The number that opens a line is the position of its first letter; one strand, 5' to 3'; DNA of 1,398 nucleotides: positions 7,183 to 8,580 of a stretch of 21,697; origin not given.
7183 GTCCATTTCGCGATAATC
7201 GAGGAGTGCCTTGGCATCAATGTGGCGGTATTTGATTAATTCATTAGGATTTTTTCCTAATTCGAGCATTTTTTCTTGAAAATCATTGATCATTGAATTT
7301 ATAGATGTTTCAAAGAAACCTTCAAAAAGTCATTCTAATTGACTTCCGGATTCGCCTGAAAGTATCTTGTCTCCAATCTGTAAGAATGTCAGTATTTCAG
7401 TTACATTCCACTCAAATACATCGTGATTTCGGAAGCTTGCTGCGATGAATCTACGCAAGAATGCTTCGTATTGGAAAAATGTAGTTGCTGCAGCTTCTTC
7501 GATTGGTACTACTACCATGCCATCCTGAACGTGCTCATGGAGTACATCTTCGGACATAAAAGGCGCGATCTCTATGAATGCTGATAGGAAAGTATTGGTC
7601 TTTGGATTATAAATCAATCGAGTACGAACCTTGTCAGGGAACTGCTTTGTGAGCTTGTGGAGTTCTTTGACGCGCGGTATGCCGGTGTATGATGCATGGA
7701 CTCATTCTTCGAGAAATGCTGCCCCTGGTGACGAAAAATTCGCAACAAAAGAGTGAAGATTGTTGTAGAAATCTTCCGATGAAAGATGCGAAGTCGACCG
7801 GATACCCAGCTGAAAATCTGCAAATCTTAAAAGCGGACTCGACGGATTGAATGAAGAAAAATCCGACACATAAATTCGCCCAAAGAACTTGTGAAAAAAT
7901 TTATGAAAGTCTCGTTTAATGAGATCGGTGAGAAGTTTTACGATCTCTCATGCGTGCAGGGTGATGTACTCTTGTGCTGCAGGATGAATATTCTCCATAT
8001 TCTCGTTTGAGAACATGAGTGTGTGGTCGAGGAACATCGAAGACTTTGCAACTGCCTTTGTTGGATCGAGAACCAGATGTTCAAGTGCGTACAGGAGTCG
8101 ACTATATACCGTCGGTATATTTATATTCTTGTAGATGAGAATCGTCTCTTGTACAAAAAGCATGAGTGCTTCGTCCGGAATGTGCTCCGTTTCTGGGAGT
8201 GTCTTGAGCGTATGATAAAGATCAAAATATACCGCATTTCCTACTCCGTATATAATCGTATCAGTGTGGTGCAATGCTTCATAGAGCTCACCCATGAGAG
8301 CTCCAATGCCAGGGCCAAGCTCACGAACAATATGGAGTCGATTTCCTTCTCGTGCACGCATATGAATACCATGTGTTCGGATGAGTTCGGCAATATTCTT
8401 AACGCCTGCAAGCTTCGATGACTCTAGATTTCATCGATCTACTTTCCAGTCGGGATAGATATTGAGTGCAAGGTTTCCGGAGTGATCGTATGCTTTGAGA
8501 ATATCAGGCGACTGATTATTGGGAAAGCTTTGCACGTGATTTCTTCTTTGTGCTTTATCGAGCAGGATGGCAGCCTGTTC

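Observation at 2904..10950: Eight-kb operon packing two kinases, three regulators and a 907-aa enzyme-like protein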

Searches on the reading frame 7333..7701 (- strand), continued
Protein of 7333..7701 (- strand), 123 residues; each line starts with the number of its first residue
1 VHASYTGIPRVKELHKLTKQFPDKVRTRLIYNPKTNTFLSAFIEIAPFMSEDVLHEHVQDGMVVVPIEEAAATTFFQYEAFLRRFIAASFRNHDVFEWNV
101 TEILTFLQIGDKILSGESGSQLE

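Call 73: find_encoding_contigs(protein=P0153, flank=6000, max_places=1)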
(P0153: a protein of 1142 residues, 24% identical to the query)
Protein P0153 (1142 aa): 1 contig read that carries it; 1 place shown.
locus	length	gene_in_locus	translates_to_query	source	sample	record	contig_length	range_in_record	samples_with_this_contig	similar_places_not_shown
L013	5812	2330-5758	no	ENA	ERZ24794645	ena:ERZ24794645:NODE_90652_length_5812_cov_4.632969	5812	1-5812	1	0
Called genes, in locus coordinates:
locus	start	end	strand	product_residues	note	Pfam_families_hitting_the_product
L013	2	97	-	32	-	?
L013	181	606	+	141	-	-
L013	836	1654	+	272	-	PF00005:ABC_tran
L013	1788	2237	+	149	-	-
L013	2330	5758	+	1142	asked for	-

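Call 74: find_encoding_contigs(protein=P0146, flank=6000, max_places=1)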
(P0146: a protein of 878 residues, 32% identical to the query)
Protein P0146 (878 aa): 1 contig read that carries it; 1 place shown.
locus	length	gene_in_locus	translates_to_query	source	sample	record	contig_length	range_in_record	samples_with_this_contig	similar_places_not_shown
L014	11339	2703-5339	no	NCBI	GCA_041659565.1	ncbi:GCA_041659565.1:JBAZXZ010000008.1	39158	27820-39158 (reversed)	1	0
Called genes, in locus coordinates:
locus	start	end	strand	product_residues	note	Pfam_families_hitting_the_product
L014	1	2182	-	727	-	PF17210:SdrD_B, PF13620:CarboxypepD_reg (weak)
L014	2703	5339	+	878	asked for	-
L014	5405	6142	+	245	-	PF01978:TrmB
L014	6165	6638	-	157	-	PF01510:Amidase_2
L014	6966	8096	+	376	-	-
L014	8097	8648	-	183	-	PF14340:DUF4395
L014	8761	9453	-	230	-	-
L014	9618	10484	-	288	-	PF13576:Pentapeptide_3 (faint), PF23894:LD_SV2 (faint), PF13599:Pentapeptide_4 (weak), PF25296:Decapeptide (faint), PF00805:Pentapeptide, PF13599:Pentapeptide_4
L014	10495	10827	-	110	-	PF03551:PadR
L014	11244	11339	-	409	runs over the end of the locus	PF13173:AAA_14, PF13635:DUF4143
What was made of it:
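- L014 has a family member with no two-component gene nearby (call 74). L014 has a family member with no signalling neighbour (call 74).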

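Call 75: find_encoding_contigs(protein=P0151, flank=6000, max_places=1)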
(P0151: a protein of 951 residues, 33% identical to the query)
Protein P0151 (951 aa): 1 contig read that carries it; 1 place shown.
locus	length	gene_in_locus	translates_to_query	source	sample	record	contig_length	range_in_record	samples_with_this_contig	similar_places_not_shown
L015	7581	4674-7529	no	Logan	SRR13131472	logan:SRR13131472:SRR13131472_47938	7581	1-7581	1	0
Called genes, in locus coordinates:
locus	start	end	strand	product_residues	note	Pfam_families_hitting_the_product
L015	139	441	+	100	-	-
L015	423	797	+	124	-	-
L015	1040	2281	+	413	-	PF13173:AAA_14, PF13635:DUF4143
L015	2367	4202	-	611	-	PF08448:PAS_4 (faint), PF13426:PAS_9 (faint), PF00989:PAS (weak), PF13188:PAS_8, PF00512:HisKA, PF02518:HATPase_c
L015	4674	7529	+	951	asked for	-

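Call 87: search_protein_families(library=padloc, max_evalue=0.01, proteins=[P0132, P0147])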
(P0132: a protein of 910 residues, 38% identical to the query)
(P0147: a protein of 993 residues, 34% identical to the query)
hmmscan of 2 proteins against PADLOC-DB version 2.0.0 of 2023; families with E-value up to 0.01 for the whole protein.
P0132 (910 aa): 0 families

P0147 (993 aa): 0 families
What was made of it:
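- On Anti-phage defence systems (PADLOC): No hit for P907, P0132 or P0147 (call 87).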

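Call 88: search_protein_families(library=ncbifam, max_evalue=0.01, proteins=[P0132, P0147, P0146, P0128])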
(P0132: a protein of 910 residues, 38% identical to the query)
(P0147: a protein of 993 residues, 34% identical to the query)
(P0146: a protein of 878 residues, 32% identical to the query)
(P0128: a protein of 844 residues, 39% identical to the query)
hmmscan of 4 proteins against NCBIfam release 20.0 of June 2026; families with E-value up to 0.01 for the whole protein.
P0132 (910 aa): 2 families
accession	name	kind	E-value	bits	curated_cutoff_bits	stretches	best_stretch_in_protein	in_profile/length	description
TIGR00888.1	guaA_Nterm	equivalog_domain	0.0046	16.4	172.15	0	192-214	70-92/188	glutamine-hydrolyzing GMP synthase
TIGR00566.1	trpG_papA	subfamily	0.0097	15.7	121.05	0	129-219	24-101/192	glutamine amidotransferase of anthranilate synthase or aminodeoxychorismate synthase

P0147 (993 aa): 0 families

P0146 (878 aa): 0 families

P0128 (844 aa): 0 families

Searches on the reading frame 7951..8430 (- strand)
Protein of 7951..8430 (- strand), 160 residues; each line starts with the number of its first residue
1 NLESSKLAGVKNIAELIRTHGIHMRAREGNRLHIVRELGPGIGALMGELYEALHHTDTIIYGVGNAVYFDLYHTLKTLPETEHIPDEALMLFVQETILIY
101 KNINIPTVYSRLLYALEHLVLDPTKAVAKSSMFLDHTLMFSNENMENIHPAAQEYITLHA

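Call 48: predict_structure(protein=window:7951-8430:-)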
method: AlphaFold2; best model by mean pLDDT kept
length: 160 residues; sequences in the alignment: 1
mean_pLDDT: 43.9   pTM: 0.34
mean pLDDT of the five models: 43.9, 43.0, 36.7, 36.5, 35.0
residues with pLDDT >= 90: 0; 70-90: 2; 50-70: 34; < 50: 124
segments of 3 or more residues with pLDDT < 50: 1-39, 48-50, 52-63, 65-67, 97-160
pLDDT, mean of each block of 10 residues (from residue 1): 38 39 38 46 50 44 49 61 63 51 37 45 41 29 36 34
secondary structure, 60 per line:
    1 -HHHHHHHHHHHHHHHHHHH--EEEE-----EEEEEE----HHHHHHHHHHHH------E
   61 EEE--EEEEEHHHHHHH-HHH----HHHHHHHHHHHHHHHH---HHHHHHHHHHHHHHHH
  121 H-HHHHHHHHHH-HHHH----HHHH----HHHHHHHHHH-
elements in order: H2-20 E23-26 E32-37 H42-53 E60-63 E66-70 H71-77 H86-101 H105-121 H123-132 H134-137 H142-145 H150-159
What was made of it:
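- Tried and rejected: A TGA-free fragment (residues 465-624) folded alone gave pLDDT 44 and was discarded (call 48).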
